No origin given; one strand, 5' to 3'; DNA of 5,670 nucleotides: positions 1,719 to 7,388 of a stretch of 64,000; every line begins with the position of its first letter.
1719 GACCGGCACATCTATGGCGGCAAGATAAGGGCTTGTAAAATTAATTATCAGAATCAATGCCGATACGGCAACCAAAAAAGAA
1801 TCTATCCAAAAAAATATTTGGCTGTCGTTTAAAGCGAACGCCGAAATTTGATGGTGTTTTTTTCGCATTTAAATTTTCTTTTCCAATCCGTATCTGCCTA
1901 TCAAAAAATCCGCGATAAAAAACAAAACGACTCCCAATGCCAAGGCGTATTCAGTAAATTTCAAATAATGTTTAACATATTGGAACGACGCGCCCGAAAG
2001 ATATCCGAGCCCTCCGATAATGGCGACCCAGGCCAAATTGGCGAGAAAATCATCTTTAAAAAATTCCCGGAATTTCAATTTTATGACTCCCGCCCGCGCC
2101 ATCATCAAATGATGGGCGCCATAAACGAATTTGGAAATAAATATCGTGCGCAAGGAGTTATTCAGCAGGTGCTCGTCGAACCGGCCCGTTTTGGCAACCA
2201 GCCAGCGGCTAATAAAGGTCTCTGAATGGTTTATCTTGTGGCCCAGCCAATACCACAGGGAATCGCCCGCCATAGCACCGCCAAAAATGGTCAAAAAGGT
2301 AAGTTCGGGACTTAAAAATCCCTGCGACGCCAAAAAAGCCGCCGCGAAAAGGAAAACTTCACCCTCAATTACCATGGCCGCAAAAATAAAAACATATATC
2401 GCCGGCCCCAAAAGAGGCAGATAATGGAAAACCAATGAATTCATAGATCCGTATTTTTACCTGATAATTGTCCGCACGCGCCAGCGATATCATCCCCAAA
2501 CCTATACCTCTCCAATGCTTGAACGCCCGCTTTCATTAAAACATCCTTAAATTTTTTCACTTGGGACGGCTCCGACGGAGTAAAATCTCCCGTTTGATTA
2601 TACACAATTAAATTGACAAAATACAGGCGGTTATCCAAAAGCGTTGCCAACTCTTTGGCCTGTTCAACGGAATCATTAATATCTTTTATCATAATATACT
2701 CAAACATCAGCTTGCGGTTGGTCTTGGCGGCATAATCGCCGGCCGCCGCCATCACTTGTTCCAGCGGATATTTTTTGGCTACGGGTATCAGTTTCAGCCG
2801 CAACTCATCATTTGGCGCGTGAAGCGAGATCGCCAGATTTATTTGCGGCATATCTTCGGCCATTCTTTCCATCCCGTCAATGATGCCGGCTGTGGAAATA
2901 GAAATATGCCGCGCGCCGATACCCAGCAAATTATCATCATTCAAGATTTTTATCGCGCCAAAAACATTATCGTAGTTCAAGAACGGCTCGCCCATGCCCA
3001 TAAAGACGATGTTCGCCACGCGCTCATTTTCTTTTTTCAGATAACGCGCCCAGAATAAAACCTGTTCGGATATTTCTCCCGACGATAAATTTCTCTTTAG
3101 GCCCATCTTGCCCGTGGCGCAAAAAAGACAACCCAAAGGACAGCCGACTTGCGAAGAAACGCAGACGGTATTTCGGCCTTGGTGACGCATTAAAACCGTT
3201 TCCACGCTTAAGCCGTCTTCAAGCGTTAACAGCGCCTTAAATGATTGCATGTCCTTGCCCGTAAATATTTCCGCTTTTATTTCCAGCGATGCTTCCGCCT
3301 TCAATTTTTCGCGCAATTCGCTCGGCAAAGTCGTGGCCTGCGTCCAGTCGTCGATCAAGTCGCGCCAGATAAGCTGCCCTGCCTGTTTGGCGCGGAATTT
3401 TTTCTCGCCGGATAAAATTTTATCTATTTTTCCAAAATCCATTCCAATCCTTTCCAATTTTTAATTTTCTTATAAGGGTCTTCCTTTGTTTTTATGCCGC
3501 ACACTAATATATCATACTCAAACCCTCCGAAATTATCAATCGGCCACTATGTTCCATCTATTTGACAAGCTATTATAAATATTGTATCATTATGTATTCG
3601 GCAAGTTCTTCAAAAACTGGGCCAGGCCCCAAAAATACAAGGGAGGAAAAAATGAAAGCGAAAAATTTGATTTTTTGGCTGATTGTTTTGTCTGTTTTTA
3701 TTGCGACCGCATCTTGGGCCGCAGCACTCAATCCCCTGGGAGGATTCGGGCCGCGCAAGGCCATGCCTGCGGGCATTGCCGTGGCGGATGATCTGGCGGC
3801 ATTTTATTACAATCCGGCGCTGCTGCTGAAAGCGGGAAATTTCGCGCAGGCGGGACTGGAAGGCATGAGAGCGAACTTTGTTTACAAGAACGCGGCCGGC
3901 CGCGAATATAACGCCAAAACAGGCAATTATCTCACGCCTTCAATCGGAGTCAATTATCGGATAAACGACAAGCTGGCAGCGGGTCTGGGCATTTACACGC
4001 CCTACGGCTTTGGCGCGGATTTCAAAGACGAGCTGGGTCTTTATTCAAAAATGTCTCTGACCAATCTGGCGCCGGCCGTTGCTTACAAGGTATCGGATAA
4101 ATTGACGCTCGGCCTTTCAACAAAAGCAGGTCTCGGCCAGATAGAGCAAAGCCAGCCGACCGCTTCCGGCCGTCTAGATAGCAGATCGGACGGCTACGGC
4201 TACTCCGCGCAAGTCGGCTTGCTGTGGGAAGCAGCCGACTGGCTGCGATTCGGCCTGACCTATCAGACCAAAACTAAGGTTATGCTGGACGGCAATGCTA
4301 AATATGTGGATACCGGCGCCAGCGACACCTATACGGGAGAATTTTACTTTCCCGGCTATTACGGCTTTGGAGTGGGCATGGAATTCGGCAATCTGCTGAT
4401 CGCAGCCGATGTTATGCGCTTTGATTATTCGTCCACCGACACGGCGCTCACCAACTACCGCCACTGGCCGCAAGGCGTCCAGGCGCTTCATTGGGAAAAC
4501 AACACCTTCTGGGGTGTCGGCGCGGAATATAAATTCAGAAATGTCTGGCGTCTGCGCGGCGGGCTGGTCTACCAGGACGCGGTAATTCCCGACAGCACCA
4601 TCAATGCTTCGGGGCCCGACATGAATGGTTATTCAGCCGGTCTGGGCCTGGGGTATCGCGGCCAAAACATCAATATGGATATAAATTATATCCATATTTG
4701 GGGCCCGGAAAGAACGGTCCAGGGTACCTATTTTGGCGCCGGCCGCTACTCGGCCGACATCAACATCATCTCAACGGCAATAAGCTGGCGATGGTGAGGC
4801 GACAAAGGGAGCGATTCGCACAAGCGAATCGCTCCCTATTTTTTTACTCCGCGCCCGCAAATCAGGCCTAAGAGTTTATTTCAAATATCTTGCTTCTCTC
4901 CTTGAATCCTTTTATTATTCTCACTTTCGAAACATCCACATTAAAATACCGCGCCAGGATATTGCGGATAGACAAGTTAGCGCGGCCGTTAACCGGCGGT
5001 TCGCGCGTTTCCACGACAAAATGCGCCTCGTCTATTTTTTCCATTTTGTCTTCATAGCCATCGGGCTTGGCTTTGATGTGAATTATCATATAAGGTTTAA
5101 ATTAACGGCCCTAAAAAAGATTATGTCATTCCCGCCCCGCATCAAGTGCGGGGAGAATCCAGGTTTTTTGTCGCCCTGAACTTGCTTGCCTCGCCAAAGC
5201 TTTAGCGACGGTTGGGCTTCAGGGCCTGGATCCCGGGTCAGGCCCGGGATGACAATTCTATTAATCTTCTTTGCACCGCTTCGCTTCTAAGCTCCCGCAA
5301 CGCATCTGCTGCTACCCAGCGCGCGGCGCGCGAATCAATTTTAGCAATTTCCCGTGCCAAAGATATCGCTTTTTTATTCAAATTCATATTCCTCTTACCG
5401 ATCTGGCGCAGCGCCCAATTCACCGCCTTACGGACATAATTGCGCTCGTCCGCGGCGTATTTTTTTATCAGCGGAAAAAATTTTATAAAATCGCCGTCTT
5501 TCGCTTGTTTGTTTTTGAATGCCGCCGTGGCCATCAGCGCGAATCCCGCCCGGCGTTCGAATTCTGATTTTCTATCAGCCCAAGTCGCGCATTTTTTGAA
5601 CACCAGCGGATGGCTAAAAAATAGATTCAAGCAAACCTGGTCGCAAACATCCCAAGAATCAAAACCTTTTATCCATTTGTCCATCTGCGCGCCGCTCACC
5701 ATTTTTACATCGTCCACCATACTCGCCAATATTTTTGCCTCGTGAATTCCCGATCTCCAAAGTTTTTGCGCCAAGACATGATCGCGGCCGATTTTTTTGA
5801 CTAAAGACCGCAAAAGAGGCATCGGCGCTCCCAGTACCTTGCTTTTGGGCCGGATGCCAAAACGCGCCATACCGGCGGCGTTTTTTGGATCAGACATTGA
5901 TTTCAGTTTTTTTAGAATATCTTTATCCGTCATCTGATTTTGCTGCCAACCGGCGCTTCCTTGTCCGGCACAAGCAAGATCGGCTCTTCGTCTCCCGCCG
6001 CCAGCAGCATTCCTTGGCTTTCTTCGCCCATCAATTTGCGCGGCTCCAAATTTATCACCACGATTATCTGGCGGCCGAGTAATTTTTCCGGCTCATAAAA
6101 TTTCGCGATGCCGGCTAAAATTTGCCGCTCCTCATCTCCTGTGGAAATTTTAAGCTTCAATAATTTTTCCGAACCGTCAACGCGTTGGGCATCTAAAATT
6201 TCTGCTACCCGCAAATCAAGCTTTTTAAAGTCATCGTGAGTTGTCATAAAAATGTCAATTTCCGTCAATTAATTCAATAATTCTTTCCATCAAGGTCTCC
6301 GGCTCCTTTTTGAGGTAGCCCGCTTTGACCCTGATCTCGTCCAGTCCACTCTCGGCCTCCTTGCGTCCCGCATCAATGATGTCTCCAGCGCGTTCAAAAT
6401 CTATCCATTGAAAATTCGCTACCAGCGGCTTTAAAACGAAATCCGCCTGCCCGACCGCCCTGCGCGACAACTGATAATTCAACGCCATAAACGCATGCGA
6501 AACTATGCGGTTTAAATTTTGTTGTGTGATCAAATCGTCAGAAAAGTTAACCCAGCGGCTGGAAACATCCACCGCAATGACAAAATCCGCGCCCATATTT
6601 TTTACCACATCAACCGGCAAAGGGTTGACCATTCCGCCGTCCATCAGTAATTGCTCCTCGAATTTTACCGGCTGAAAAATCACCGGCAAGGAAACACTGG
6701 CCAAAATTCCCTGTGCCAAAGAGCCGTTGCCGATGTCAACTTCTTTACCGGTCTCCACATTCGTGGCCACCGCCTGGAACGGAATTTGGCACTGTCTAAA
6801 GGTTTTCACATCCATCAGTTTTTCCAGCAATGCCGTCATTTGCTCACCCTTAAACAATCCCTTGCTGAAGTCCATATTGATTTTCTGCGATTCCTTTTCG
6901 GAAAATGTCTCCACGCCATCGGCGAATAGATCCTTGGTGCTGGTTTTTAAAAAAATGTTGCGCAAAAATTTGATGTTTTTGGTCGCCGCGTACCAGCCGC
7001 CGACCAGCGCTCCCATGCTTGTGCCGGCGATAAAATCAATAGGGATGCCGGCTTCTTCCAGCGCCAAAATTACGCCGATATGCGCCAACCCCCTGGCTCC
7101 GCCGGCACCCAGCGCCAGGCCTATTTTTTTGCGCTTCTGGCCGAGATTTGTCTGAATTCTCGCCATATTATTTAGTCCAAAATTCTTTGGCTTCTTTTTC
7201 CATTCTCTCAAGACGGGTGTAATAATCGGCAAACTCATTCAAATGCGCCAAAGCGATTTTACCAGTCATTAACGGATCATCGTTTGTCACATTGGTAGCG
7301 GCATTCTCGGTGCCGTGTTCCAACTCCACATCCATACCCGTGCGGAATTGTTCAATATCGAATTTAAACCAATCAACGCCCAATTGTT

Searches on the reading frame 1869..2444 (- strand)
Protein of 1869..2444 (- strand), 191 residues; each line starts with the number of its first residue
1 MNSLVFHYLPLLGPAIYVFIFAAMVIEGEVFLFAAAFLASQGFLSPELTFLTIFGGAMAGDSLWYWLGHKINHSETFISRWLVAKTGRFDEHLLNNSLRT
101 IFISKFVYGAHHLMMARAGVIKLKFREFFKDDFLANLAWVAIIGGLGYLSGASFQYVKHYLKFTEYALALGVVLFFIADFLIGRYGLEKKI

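Call 91: search_protein_families(library=pfam, max_evalue=0.0001, proteins=[window:1869-2444:-])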
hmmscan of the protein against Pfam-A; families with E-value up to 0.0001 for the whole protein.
window:1869-2444:- (191 aa): 1 family
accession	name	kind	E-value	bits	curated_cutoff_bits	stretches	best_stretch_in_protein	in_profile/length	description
PF09335.16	VTT_dom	-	1e-13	52.3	33.9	1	28-148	3-122/123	VTT domain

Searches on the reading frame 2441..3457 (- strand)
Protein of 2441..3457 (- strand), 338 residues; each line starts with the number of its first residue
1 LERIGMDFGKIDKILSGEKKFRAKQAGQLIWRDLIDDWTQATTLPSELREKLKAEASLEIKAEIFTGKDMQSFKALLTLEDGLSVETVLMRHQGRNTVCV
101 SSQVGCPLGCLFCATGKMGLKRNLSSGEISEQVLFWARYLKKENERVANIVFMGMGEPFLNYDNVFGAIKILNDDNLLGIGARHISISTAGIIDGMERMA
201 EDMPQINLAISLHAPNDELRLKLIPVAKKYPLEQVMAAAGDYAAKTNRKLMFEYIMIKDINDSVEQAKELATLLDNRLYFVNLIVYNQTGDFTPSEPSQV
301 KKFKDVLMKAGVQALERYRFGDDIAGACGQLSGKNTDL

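Call 91: search_protein_families(library=pfam, max_evalue=0.0001, proteins=[window:2441-3457:-])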
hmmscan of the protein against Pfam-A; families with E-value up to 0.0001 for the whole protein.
window:2441-3457:- (338 aa): 2 families
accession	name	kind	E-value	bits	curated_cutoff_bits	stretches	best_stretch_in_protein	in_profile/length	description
PF04055.27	Radical_SAM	-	1.3e-16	61.7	29.5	1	101-269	2-164/166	Radical SAM superfamily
PF21016.3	RlmN_N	-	1.4e-06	28.4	24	1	17-57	19-59/60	Ribosomal RNA large subunit methyltransferase N-terminal domain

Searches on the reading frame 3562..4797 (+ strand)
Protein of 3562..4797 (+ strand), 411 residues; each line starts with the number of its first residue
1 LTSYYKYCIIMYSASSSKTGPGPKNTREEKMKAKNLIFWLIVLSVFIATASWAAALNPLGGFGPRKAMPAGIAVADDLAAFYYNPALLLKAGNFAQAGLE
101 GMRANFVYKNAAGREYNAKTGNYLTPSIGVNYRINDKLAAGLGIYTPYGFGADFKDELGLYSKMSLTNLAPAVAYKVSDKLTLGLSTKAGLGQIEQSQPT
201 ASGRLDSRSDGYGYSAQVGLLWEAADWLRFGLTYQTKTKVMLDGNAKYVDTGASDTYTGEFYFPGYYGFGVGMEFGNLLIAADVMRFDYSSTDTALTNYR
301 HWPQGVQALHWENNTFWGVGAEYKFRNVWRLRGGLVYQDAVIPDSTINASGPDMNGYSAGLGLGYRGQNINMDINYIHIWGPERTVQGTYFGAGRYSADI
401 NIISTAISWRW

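Call 91: search_protein_families(library=pfam, max_evalue=0.0001, proteins=[window:3562-4797:+])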
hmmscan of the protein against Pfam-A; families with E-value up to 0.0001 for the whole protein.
window:3562-4797:+ (411 aa): 1 family
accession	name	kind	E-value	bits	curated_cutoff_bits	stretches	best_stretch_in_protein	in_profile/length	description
PF03349.22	Toluene_X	-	1.1e-34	120.1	29.7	1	46-388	3-391/421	Outer membrane protein transport protein (OMPP1/FadL/TodX)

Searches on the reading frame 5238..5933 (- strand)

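Call 91: search_protein_families(library=pfam, max_evalue=0.0001, proteins=[window:5238-5933:-])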
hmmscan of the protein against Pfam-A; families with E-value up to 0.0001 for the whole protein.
window:5238-5933:- (231 aa): 2 families
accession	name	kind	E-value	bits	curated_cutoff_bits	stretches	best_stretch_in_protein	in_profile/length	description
PF08713.17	DNA_alkylation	-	3.8e-34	118.7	21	1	6-213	1-211/213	DNA alkylation repair enzyme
PF13646.12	HEAT_2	-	1.4e-06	28.9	27.7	0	155-227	4-70/88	HEAT repeats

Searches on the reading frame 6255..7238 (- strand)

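Call 91: search_protein_families(library=pfam, max_evalue=0.0001, proteins=[window:6255-7238:-])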
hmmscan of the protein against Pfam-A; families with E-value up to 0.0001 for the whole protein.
window:6255-7238:- (327 aa): 1 family
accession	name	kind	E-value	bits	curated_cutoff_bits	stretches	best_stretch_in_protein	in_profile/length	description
PF01734.28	Patatin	-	1.9e-31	110.2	27.7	1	41-211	1-189/191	Patatin-like phospholipase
